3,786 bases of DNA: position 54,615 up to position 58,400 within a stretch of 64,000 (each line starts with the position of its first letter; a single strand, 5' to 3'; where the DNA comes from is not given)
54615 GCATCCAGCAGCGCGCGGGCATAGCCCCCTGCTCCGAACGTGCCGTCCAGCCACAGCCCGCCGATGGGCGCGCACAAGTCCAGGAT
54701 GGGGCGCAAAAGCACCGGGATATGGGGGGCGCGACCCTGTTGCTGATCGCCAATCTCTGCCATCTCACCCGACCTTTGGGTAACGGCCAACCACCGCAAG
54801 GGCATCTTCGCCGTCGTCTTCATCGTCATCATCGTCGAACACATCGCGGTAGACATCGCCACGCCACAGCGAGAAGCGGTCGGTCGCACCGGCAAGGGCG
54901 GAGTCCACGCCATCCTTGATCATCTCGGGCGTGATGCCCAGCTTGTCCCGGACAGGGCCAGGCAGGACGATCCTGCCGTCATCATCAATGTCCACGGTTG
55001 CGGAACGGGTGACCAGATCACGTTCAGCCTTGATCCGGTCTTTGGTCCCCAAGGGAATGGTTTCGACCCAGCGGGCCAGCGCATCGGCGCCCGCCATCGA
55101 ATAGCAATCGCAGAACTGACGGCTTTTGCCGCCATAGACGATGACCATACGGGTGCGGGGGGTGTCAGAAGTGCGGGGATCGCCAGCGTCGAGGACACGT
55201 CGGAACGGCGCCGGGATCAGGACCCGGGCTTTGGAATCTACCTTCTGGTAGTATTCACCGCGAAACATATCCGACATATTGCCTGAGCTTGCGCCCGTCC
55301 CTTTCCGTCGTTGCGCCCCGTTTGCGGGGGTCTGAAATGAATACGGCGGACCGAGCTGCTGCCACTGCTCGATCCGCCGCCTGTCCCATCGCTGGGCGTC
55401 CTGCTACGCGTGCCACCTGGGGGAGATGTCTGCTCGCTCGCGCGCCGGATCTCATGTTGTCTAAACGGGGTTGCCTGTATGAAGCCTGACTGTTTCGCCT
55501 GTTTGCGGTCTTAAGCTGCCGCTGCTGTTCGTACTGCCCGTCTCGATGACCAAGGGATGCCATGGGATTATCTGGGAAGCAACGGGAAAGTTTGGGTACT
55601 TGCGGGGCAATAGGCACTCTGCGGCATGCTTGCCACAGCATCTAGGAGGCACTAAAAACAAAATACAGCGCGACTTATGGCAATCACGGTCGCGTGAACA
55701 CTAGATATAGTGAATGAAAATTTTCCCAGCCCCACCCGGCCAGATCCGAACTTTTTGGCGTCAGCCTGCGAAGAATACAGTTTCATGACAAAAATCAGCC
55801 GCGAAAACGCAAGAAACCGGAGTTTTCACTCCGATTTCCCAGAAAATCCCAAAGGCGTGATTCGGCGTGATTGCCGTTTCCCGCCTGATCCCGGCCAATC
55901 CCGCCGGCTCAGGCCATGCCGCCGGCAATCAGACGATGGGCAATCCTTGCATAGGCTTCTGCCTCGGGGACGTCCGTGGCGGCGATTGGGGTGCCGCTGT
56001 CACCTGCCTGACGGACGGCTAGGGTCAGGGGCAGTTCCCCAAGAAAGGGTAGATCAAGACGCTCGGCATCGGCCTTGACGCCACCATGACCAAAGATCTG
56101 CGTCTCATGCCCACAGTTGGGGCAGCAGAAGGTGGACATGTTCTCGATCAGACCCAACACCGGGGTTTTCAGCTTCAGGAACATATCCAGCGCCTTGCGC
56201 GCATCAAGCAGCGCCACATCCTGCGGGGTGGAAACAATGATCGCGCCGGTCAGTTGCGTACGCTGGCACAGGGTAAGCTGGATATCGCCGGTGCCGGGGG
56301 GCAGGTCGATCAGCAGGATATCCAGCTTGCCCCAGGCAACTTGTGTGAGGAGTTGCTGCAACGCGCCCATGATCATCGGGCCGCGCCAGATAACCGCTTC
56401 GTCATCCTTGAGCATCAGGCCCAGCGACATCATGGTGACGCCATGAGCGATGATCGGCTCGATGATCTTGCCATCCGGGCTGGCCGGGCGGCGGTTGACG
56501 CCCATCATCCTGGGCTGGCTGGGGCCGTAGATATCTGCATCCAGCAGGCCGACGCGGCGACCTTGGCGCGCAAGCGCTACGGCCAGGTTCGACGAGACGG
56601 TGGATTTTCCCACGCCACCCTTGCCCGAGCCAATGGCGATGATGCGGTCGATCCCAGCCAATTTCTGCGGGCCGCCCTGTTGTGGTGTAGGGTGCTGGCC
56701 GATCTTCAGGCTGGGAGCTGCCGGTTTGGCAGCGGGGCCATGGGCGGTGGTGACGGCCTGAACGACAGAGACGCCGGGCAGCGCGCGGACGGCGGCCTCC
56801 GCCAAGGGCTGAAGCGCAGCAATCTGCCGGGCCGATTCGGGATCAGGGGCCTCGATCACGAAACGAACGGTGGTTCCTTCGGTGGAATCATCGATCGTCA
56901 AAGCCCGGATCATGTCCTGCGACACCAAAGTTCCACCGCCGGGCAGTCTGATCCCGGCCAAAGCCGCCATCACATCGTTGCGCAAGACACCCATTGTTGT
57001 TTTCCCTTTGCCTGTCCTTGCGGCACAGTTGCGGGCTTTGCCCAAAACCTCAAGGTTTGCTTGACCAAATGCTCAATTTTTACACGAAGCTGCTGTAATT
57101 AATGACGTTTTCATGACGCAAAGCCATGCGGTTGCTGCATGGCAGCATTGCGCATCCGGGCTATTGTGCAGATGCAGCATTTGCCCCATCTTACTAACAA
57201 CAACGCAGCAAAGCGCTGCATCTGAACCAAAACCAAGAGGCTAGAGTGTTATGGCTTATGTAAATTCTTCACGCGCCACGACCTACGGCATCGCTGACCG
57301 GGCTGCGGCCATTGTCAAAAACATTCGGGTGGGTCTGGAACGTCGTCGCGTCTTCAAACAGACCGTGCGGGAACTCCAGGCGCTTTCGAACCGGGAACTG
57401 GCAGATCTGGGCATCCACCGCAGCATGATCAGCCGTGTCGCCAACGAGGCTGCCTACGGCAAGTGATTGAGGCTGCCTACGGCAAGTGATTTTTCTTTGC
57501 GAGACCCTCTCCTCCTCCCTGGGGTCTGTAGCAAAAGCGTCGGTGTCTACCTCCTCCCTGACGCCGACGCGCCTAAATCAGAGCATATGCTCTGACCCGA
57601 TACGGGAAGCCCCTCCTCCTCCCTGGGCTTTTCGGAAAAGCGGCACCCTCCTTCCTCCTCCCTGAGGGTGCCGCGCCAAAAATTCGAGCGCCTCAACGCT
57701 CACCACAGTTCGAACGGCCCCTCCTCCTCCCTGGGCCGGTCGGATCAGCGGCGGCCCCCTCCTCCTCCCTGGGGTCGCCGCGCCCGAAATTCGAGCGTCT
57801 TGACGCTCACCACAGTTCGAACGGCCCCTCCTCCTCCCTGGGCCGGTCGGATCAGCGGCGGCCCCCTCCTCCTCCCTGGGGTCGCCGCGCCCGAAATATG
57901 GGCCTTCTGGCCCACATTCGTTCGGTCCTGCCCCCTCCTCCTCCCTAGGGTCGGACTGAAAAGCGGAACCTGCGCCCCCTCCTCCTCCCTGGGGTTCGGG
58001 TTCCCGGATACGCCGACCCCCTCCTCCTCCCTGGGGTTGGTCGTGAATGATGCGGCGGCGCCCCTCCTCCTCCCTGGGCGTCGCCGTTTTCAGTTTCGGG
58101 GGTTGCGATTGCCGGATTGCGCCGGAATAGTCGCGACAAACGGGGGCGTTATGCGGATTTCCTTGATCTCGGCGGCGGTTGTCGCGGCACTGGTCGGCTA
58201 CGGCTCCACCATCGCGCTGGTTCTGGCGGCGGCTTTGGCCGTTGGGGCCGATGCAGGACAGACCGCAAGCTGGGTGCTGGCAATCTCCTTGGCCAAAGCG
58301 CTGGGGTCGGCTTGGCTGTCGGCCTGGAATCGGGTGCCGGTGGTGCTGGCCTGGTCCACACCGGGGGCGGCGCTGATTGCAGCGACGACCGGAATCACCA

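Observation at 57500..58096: Expanded tandem array of 12 CCUCCUCCC-loop hairpins downstream of a DUF1127 gene (CcsR/cuckoo-type sRNA cluster)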

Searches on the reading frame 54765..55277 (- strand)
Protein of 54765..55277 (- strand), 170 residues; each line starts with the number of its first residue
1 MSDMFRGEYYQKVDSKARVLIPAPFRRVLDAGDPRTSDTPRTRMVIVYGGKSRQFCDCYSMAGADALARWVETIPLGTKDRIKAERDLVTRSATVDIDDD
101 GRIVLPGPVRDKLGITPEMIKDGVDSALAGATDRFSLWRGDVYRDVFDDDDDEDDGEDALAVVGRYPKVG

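Call 9: search_protein_families(library=pfam, proteins=[window:54765-55277:-])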
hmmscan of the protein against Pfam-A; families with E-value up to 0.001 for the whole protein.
window:54765-55277:- (170 aa): 2 families
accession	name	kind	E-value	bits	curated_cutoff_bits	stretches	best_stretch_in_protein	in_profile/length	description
PF02381.23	MraZ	-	4.8e-11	42.9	23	2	93-129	6-42/72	MraZ protein, putative antitoxin-like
PF04014.23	MazE_antitoxin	-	0.00011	22.6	24.7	0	11-30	2-21/48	Antidote-toxin recognition MazE, bacterial antitoxin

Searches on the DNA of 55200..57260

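Call 39: search_rna_families(source=window, start=55200, end=57260, threshold=evalue, max_evalue=1)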
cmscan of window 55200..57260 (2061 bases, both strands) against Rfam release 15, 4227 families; matches with E-value up to 1: 2.
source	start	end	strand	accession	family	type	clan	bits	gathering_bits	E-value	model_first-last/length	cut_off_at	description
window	56267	56336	-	RF04105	mir-3165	Gene; miRNA;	-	25.2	90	0.14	1-75/75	no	mir-3165 microRNA precursor family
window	56956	57182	-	RF02970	EGFOA-assoc-1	Gene; sRNA;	-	21.3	224.5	0.0033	1-250/250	no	EGFOA-assoc-1 RNA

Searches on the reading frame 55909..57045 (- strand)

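Call 9: search_protein_families(library=pfam, proteins=[window:55909-57045:-])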
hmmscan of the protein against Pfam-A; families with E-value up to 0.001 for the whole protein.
window:55909-57045:- (378 aa): 8 families
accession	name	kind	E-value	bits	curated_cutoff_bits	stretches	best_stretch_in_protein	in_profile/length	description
PF10609.15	ParA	-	7.8e-99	330.5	27.1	1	132-372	2-245/246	NUBPL iron-transfer P-loop NTPase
PF01656.29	CbiA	-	1.3e-13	51.5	25.4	1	136-299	1-78/125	CobQ/CobB/MinD/ParA nucleotide binding domain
PF01883.24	FeS_assembly_P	-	3.3e-13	50.1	23.5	1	23-96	2-70/73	Iron-sulfur cluster assembly protein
PF13614.12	AAA_31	-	6.3e-11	43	27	1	134-172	2-40/177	AAA domain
PF09140.17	MipZ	-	1.4e-08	34.8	20.7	1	135-250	2-109/262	ATPase MipZ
PF02374.21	ArsA_ATPase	-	2e-06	27.7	24.3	1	140-171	7-38/305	Anion-transporting ATPase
PF00142.24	Fer4_NifH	-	2.1e-05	24.6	25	1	136-171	3-37/271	4Fe-4S iron sulfur cluster binding proteins, NifH/frxC family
PF07015.17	VirC1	-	0.00068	19.5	24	0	135-172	3-40/231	VirC1 protein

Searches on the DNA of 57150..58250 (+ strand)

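Call 4: search_rna_families(source=window, start=57150, end=58250, threshold=evalue, max_evalue=10, show_alignments=6)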
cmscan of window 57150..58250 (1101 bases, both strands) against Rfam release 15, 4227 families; matches with E-value up to 10: 22.
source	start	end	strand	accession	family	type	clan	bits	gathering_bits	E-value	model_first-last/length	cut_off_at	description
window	57492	57575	+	RF02791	CcsR1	Gene; sRNA;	-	61.4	65.3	2.2e-14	1-83/83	no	Conserved CCUCCUCCC motif stress-induced RNA 1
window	57599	57679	+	RF02791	CcsR1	Gene; sRNA;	-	57.8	65.3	2.5e-13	1-83/83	no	Conserved CCUCCUCCC motif stress-induced RNA 1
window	57811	57922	+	RF02344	ar14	Gene; sRNA;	-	52.2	58.8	2.2e-08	1-123/123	no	Alphaproteobacterial ar14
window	57958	58092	+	RF02344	ar14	Gene; sRNA;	-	48.1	58.8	1.8e-07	1-123/123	no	Alphaproteobacterial ar14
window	57704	57802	+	RF02344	ar14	Gene; sRNA;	-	45.2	58.8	7.7e-07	1-123/123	no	Alphaproteobacterial ar14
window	57815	57887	+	RF02791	CcsR1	Gene; sRNA;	-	44.5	65.3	2.2e-09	1-83/83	no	Conserved CCUCCUCCC motif stress-induced RNA 1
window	57708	57780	+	RF02791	CcsR1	Gene; sRNA;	-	44.5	65.3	2.2e-09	1-83/83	no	Conserved CCUCCUCCC motif stress-induced RNA 1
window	58007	58092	+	RF02791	CcsR1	Gene; sRNA;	-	43.5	65.3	4.4e-09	1-83/83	no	Conserved CCUCCUCCC motif stress-induced RNA 1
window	57492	57597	+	RF02344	ar14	Gene; sRNA;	-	43.2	58.8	2.1e-06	1-123/123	no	Alphaproteobacterial ar14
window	57603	57679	+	RF01066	6C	Cis-reg;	-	24.7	47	0.86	1-75/75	no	6C RNA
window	57708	57786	+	RF01066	6C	Cis-reg;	-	24.1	47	1.1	1-75/75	no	6C RNA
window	57815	57893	+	RF01066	6C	Cis-reg;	-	24.1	47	1.1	1-75/75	no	6C RNA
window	57918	58007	+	RF01066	6C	Cis-reg;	-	20.4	47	5.1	1-75/75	no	6C RNA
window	58008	58094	+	RF02833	Scr3202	Gene; sRNA;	-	20.2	52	3.4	1-95/95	no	Streptomyces RNA 3202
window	57158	57235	-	RF03853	mir-2013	Gene; miRNA;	-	18.2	70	1.2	1-83/83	no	mir-2013 microRNA precursor family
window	57640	57674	+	RF02344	ar14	Gene; sRNA;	-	16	58.8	2.3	7-41/123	no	Alphaproteobacterial ar14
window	57920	58002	+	RF02791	CcsR1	Gene; sRNA;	-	14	65.3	2.3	1-83/83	no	Conserved CCUCCUCCC motif stress-induced RNA 1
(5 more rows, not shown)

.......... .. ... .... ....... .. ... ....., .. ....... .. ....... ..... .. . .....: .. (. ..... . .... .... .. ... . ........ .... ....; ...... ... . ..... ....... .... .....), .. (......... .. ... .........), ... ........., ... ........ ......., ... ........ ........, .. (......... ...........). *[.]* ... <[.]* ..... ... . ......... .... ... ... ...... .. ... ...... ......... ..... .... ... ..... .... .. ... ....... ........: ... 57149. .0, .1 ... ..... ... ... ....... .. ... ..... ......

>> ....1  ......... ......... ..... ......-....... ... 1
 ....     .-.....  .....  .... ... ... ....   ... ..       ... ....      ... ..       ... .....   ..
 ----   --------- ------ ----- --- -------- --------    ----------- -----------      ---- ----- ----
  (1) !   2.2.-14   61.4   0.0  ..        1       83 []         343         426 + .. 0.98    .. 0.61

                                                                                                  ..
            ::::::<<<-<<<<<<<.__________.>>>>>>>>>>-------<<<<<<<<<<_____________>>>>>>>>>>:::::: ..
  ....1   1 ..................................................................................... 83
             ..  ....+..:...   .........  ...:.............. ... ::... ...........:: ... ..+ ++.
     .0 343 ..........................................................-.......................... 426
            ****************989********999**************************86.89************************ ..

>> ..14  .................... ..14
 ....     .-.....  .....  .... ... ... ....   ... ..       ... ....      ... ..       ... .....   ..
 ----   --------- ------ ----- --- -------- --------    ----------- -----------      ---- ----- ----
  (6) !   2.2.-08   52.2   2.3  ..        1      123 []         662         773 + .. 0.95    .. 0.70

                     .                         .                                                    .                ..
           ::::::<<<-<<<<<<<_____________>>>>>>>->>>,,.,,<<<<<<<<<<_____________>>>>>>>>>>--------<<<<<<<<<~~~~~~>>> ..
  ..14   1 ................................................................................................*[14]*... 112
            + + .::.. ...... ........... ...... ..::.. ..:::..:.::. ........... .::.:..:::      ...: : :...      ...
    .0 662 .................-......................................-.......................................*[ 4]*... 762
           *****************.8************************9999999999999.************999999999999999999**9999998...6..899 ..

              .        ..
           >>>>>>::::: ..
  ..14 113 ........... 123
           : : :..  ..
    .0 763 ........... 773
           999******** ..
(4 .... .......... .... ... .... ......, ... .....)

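Call 40: search_rna_families(sources=[L024, L030, L026, L001, L007, L016, L044], threshold=evalue, max_evalue=0.00001)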
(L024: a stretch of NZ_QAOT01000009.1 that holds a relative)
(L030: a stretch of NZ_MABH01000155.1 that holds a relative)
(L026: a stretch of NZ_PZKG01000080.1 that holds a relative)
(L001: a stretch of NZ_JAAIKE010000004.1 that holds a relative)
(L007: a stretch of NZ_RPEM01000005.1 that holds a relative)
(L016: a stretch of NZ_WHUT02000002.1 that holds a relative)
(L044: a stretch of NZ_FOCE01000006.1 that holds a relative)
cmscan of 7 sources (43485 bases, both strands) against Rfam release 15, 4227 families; matches with E-value up to 0.00001: 38.
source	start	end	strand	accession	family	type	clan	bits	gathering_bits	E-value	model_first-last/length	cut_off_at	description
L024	3217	3299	+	RF02791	CcsR1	Gene; sRNA;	-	106.2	65.3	4.9e-26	1-83/83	no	Conserved CCUCCUCCC motif stress-induced RNA 1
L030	3217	3299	+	RF02791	CcsR1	Gene; sRNA;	-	106.2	65.3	4.9e-26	1-83/83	no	Conserved CCUCCUCCC motif stress-induced RNA 1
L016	3217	3299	+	RF02791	CcsR1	Gene; sRNA;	-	105.5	65.3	7.6e-26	1-83/83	no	Conserved CCUCCUCCC motif stress-induced RNA 1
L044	3217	3299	+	RF02791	CcsR1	Gene; sRNA;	-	98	65.3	1.3e-23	1-83/83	no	Conserved CCUCCUCCC motif stress-induced RNA 1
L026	3217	3298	+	RF02791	CcsR1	Gene; sRNA;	-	94.1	65.3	1.8e-22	1-83/83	no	Conserved CCUCCUCCC motif stress-induced RNA 1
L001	3217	3302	+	RF02791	CcsR1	Gene; sRNA;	-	68.8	65.3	5.6e-15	1-83/83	no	Conserved CCUCCUCCC motif stress-induced RNA 1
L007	3218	3302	+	RF02791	CcsR1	Gene; sRNA;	-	64.7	65.3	9.1e-14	1-83/83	no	Conserved CCUCCUCCC motif stress-induced RNA 1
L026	3575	3656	+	RF02791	CcsR1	Gene; sRNA;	-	56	65.3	3.3e-11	1-83/83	no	Conserved CCUCCUCCC motif stress-induced RNA 1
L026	3805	3886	+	RF02791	CcsR1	Gene; sRNA;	-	56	65.3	3.3e-11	1-83/83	no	Conserved CCUCCUCCC motif stress-induced RNA 1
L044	3326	3405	+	RF02791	CcsR1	Gene; sRNA;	-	54.8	65.3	7.6e-11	1-83/83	no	Conserved CCUCCUCCC motif stress-induced RNA 1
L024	3440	3519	+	RF02791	CcsR1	Gene; sRNA;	-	54.1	65.3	1.2e-10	1-83/83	no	Conserved CCUCCUCCC motif stress-induced RNA 1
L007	3325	3469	+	RF02344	ar14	Gene; sRNA;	-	54.1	58.8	3.1e-07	1-123/123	no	Alphaproteobacterial ar14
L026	3804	3929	+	RF02344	ar14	Gene; sRNA;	-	53.5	58.8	4.3e-07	1-123/123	no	Alphaproteobacterial ar14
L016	3340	3419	+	RF02791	CcsR1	Gene; sRNA;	-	53.2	65.3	2.3e-10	1-83/83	no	Conserved CCUCCUCCC motif stress-induced RNA 1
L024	3325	3403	+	RF02791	CcsR1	Gene; sRNA;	-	52.6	65.3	3.4e-10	1-83/83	no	Conserved CCUCCUCCC motif stress-induced RNA 1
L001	3327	3407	+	RF02791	CcsR1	Gene; sRNA;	-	52.3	65.3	4.2e-10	1-83/83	no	Conserved CCUCCUCCC motif stress-induced RNA 1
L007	3327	3409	+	RF02791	CcsR1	Gene; sRNA;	-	52.2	65.3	4.6e-10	1-83/83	no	Conserved CCUCCUCCC motif stress-induced RNA 1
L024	3553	3632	+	RF02791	CcsR1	Gene; sRNA;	-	51.6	65.3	6.6e-10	1-83/83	no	Conserved CCUCCUCCC motif stress-induced RNA 1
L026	3463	3541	+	RF02791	CcsR1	Gene; sRNA;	-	51.5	65.3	7.1e-10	1-83/83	no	Conserved CCUCCUCCC motif stress-induced RNA 1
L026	3347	3428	+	RF02791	CcsR1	Gene; sRNA;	-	50.3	65.3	1.6e-09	1-83/83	no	Conserved CCUCCUCCC motif stress-induced RNA 1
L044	3563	3687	+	RF02344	ar14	Gene; sRNA;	-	49.5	58.8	3.4e-06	1-123/123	no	Alphaproteobacterial ar14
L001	3685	3819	+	RF02344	ar14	Gene; sRNA;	-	49.2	58.8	3.9e-06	1-123/123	no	Alphaproteobacterial ar14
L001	3218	3326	+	RF02344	ar14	Gene; sRNA;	-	48.1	58.8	6.8e-06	1-123/123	no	Alphaproteobacterial ar14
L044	3217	3302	+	RF02344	ar14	Gene; sRNA;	-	47.8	58.8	8.1e-06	1-123/123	no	Alphaproteobacterial ar14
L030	3551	3630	+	RF02791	CcsR1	Gene; sRNA;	-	46.6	65.3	2e-08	1-83/83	no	Conserved CCUCCUCCC motif stress-induced RNA 1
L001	3541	3613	+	RF02791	CcsR1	Gene; sRNA;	-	45.2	65.3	5.3e-08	1-83/83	no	Conserved CCUCCUCCC motif stress-induced RNA 1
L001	3434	3506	+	RF02791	CcsR1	Gene; sRNA;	-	44.7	65.3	7.2e-08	1-83/83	no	Conserved CCUCCUCCC motif stress-induced RNA 1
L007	3495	3567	+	RF02791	CcsR1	Gene; sRNA;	-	44.5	65.3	8.6e-08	1-83/83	no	Conserved CCUCCUCCC motif stress-induced RNA 1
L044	3604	3689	+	RF02791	CcsR1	Gene; sRNA;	-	44.4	65.3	9.4e-08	1-83/83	no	Conserved CCUCCUCCC motif stress-induced RNA 1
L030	3438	3517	+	RF02791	CcsR1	Gene; sRNA;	-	43.6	65.3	1.6e-07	1-83/83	no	Conserved CCUCCUCCC motif stress-induced RNA 1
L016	3454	3537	+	RF02791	CcsR1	Gene; sRNA;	-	42.3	65.3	3.9e-07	1-83/83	no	Conserved CCUCCUCCC motif stress-induced RNA 1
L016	3800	3885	+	RF02791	CcsR1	Gene; sRNA;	-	41.2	65.3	8.3e-07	1-83/83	no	Conserved CCUCCUCCC motif stress-induced RNA 1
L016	3572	3652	+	RF02791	CcsR1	Gene; sRNA;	-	40.5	65.3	1.3e-06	1-83/83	no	Conserved CCUCCUCCC motif stress-induced RNA 1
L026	3690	3772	+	RF02791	CcsR1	Gene; sRNA;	-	40.3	65.3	1.5e-06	1-83/83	no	Conserved CCUCCUCCC motif stress-induced RNA 1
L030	3323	3402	+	RF02791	CcsR1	Gene; sRNA;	-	39.4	65.3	2.8e-06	1-83/83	no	Conserved CCUCCUCCC motif stress-induced RNA 1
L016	3687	3770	+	RF02791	CcsR1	Gene; sRNA;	-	38.9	65.3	3.9e-06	1-83/83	no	Conserved CCUCCUCCC motif stress-induced RNA 1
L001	3734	3819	+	RF02791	CcsR1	Gene; sRNA;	-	38.4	65.3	5.5e-06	1-83/83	no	Conserved CCUCCUCCC motif stress-induced RNA 1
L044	3430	3505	+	RF02791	CcsR1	Gene; sRNA;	-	37.5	65.3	1e-05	1-83/83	no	Conserved CCUCCUCCC motif stress-induced RNA 1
